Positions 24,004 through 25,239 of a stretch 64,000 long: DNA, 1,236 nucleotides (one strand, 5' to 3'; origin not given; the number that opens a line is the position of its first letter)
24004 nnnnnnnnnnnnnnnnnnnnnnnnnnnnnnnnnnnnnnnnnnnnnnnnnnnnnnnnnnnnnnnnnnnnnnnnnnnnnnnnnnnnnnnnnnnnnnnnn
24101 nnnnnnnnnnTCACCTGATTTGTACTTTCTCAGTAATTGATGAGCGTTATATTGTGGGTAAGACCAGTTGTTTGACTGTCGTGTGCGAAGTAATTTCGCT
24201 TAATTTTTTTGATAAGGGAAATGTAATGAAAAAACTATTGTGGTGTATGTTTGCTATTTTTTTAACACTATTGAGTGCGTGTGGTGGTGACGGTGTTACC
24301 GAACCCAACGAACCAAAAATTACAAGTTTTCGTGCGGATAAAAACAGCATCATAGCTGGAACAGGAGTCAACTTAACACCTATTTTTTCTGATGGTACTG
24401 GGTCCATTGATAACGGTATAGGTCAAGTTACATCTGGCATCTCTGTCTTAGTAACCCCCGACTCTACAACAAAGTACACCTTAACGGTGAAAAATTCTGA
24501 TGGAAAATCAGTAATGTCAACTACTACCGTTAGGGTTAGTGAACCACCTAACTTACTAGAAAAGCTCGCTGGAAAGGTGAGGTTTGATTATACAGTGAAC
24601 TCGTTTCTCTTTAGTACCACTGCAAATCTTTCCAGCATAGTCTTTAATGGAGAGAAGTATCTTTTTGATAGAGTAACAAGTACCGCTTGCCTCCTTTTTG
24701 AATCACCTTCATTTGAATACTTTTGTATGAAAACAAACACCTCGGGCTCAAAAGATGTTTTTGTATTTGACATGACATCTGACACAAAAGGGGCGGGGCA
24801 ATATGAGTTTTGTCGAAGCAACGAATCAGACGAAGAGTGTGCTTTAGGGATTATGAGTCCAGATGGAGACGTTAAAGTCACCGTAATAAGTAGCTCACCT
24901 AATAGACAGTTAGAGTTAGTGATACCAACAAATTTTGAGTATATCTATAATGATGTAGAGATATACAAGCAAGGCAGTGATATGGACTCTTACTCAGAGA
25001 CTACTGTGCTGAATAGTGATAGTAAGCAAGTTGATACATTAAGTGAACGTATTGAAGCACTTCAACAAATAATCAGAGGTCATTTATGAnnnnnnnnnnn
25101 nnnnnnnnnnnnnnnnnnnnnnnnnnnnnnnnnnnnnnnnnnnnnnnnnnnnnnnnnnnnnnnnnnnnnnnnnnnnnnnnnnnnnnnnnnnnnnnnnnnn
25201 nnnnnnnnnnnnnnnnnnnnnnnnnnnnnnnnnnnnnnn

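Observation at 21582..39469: Co-directional 15-kb block bracketed by two paralogous LytS/LytTR systems: candidate membrane-stress and envelope-remodelling regulon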

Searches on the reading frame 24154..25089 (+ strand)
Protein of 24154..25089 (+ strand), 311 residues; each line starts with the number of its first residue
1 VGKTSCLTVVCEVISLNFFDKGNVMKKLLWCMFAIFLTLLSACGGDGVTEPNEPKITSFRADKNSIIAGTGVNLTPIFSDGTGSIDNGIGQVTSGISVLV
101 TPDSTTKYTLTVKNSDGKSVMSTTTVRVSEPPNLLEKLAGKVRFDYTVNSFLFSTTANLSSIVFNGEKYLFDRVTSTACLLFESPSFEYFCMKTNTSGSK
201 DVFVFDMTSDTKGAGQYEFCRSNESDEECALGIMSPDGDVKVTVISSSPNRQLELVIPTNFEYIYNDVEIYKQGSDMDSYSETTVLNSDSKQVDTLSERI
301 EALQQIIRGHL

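Call 3: search_protein_families(library=pfam, proteins=[window:24154-25089:+], max_evalue=0.01)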
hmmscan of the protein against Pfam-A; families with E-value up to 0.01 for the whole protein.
window:24154-25089:+ (311 aa): 0 families

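Call 17: search_protein_families(library=ncbifam, proteins=[window:24226-25089:+], max_evalue=0.001)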
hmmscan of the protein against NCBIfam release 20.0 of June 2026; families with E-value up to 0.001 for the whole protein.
window:24226-25089:+ (287 aa): 0 families
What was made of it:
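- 24226..25089 (+): Orphan lipoprotein (lipobox LSAC). No Pfam or NCBIfam hit (calls 3, 17).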

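Call 51: search_protein_families(library=padloc, proteins=[window:24226-25089:+], max_evalue=0.001)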
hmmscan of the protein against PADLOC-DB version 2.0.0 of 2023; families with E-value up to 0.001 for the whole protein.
window:24226-25089:+ (287 aa): 0 families

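Call 67: find_homologous_proteins(query=window:24226-25089:+, max_evalue=0.001)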
Query window:24226-25089:+ (287 aa): 2 proteins with E <= 0.001 among 1294 candidates.
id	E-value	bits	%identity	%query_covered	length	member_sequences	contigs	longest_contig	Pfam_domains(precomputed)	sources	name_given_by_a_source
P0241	4.3e-185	631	100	100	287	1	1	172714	-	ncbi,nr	ncbi:MAG: hypothetical protein L3J70_03715 [Gammaproteobacteria bacterium]|nr:hypothetical protein [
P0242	1.0e-107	378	65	98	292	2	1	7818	-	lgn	-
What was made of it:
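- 24226..25089 (+): Only 2 proteins found among 5.8 billion (call 67).
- Tried and rejected: The orphan lipoprotein gave only one homologue (call 67).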

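Call 69: find_encoding_contigs(protein=P0242, flank=10000, max_places=2)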
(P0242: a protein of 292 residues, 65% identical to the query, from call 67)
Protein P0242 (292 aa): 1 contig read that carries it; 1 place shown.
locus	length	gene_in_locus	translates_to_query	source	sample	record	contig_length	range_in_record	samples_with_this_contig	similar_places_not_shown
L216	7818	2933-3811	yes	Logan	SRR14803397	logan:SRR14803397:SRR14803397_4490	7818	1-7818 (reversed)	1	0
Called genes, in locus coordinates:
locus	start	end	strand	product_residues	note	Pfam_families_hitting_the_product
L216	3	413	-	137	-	?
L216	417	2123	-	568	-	PF07694:5TM-5TMR_LYT, PF06580:His_kinase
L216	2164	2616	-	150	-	PF00082:Peptidase_S8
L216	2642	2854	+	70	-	-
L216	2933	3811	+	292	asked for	-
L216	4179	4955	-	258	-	PF03472:Autoind_bind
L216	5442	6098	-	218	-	PF13489:Methyltransf_23, PF13649:Methyltransf_25, PF13847:Methyltransf_31, PF08241:Methyltransf_11, PF08242:Methyltransf_12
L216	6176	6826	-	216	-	PF21926:FeeM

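Call 92: predict_structure(protein=window:24226-25089:+)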
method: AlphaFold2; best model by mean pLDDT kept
length: 287 residues; sequences in the alignment: 1
mean_pLDDT: 36.9   pTM: 0.23
mean pLDDT of the five models: 36.9, 34.8, 32.8, 30.2, 28.3
residues with pLDDT >= 90: 0; 70-90: 11; 50-70: 9; < 50: 267
segments of 3 or more residues with pLDDT < 50: 20-94, 96-287
pLDDT, mean of each block of 10 residues (from residue 1): 73 64 37 25 27 27 28 42 45 45 36 31 29 30 31 31 33 34 37 41 42 41 39 32 30 31 37 41 32
secondary structure, 60 per line:
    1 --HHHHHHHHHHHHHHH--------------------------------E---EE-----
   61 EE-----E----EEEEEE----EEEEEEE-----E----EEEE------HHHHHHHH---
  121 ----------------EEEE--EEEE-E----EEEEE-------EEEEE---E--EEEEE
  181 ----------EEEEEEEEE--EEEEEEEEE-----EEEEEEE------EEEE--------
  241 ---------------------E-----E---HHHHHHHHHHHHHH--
elements in order: H3-17 E73-78 E83-89 E100-103 H110-117 E137-140 E143-146 E153-157 E165-169 E176-180 E191-199 E202-210 E216-222 E229-232 H272-285
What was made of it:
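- Tried and rejected: Single-sequence AlphaFold gave pLDDT 36.9, which is unusable (call 92).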
